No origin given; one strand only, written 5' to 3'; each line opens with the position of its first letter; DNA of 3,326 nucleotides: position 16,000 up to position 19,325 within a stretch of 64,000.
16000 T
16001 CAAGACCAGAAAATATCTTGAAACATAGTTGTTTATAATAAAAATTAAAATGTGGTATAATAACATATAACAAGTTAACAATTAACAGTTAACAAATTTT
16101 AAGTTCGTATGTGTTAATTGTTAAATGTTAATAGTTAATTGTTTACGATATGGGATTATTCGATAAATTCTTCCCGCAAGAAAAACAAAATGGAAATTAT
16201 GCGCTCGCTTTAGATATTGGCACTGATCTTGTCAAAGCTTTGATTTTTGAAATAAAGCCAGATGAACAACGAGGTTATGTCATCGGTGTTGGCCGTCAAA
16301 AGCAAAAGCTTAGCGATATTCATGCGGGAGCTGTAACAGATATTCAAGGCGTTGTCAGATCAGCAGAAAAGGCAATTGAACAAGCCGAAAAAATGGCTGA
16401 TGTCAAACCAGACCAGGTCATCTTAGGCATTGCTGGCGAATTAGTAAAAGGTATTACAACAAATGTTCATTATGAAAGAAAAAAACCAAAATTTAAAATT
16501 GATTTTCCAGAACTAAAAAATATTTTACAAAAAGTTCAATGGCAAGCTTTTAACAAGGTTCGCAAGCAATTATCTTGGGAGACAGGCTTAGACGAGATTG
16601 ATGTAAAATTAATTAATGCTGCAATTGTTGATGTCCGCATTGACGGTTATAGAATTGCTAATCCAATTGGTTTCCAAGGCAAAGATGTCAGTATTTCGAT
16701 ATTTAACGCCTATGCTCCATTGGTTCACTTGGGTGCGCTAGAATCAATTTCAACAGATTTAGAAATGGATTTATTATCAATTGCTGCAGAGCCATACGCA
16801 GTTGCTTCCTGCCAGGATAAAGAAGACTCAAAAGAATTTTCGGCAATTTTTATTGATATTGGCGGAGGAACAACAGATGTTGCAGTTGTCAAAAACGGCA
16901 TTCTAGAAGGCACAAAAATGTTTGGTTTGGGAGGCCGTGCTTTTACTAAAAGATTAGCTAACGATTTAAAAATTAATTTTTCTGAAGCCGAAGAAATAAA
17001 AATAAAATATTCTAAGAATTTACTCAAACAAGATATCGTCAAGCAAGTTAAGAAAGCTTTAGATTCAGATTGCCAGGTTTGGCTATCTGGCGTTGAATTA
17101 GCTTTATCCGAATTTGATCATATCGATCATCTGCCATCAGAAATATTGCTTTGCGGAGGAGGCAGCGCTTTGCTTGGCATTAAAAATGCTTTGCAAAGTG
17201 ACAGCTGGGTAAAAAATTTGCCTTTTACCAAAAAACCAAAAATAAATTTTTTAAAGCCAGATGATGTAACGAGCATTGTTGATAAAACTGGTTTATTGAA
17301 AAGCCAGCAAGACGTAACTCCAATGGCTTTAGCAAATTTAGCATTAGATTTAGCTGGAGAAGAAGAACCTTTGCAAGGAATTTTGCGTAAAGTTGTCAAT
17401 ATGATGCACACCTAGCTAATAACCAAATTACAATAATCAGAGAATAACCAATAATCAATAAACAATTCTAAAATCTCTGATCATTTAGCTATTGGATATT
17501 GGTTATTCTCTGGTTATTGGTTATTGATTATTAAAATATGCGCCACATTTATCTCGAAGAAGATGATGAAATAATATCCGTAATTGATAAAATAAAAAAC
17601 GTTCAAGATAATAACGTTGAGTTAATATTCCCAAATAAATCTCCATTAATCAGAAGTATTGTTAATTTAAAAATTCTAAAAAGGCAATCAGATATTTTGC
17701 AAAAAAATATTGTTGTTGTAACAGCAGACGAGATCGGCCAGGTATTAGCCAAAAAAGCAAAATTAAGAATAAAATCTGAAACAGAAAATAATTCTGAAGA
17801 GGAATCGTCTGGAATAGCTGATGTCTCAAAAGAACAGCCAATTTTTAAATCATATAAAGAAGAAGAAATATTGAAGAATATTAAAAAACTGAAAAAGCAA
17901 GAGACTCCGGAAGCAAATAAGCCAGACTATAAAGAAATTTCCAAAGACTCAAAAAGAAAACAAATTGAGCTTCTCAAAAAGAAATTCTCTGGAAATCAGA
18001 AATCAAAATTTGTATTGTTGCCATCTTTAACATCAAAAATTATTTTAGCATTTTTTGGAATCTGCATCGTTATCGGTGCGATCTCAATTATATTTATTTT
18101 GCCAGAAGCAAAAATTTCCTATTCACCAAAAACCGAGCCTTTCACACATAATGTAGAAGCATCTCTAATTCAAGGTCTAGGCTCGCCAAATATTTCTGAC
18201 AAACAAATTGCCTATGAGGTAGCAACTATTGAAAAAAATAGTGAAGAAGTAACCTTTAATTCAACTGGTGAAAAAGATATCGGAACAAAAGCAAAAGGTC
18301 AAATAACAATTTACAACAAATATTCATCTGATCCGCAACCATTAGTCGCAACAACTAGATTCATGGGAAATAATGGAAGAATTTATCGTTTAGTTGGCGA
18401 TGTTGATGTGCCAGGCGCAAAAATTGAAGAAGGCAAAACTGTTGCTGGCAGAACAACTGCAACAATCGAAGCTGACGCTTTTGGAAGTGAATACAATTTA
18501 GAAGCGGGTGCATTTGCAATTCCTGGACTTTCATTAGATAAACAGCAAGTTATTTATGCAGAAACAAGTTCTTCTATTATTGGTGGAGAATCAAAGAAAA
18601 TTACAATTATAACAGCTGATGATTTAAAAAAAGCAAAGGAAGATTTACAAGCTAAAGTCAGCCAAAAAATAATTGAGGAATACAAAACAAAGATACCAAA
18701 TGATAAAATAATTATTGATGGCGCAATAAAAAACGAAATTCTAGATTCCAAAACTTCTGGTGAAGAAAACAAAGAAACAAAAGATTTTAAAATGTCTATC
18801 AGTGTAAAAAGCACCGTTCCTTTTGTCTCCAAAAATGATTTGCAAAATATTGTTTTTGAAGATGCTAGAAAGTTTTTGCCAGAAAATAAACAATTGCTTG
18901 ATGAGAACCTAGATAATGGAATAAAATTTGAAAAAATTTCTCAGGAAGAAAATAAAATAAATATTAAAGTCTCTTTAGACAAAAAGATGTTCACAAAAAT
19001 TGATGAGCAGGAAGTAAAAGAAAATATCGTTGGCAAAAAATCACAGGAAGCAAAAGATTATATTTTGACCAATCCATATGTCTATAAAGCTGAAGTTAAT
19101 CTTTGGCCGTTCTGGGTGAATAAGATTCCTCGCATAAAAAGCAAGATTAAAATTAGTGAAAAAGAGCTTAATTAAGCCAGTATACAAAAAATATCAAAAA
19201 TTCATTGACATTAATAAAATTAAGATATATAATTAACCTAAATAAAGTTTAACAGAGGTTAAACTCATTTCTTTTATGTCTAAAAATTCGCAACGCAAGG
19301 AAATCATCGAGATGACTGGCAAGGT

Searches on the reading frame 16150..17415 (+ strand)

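Call 35: search_protein_families(library=pfam, proteins=[window:16150-17415:+])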
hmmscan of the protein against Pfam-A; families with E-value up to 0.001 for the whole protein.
window:16150-17415:+ (421 aa): 6 families
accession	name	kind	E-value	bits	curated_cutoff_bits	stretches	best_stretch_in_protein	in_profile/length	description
PF14450.12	FtsA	-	2.9e-18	66.9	31.8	1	234-350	2-101/127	Cell division protein FtsA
PF06723.19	MreB_Mbl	-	1.2e-05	24.8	27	1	209-293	124-214/327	MreB/Mbl protein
PF00012.26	HSP70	-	2.9e-05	23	20.6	1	217-306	172-269/599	Hsp70 protein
PF11104.14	PilM_2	-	3.5e-05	23.4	27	1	227-351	177-297/340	Type IV pilus assembly protein PilM;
PF06277.17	EutA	-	3.9e-05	23.2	27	1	226-265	139-178/475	Ethanolamine utilisation protein EutA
PF21523.3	ParM_N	-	0.00053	20.5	27.4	0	231-359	6-142/159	Plasmid segregation protein ParM, C-terminal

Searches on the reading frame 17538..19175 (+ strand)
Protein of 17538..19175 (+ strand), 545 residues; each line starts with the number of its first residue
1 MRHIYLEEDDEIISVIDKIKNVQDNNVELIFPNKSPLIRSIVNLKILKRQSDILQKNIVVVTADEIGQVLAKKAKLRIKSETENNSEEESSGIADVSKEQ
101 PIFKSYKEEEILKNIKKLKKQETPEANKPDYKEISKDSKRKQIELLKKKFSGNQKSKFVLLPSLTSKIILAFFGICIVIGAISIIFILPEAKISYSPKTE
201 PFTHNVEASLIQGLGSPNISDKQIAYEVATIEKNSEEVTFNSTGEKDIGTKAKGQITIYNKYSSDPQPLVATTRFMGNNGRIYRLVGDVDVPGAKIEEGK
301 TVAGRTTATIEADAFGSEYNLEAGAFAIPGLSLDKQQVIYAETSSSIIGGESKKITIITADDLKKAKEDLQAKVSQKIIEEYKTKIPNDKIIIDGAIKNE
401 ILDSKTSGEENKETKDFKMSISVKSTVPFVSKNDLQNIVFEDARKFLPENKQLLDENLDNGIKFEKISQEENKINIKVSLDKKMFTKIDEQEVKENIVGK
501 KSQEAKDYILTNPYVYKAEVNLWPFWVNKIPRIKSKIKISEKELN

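Call 35: search_protein_families(library=pfam, proteins=[window:17538-19175:+])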
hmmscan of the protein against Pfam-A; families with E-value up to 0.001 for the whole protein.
window:17538-19175:+ (545 aa): 1 family
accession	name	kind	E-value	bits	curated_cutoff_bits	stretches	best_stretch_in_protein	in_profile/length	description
PF21110.3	GlxA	-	0.00028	21.9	27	0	251-340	1-99/105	GlxA beta barrel domain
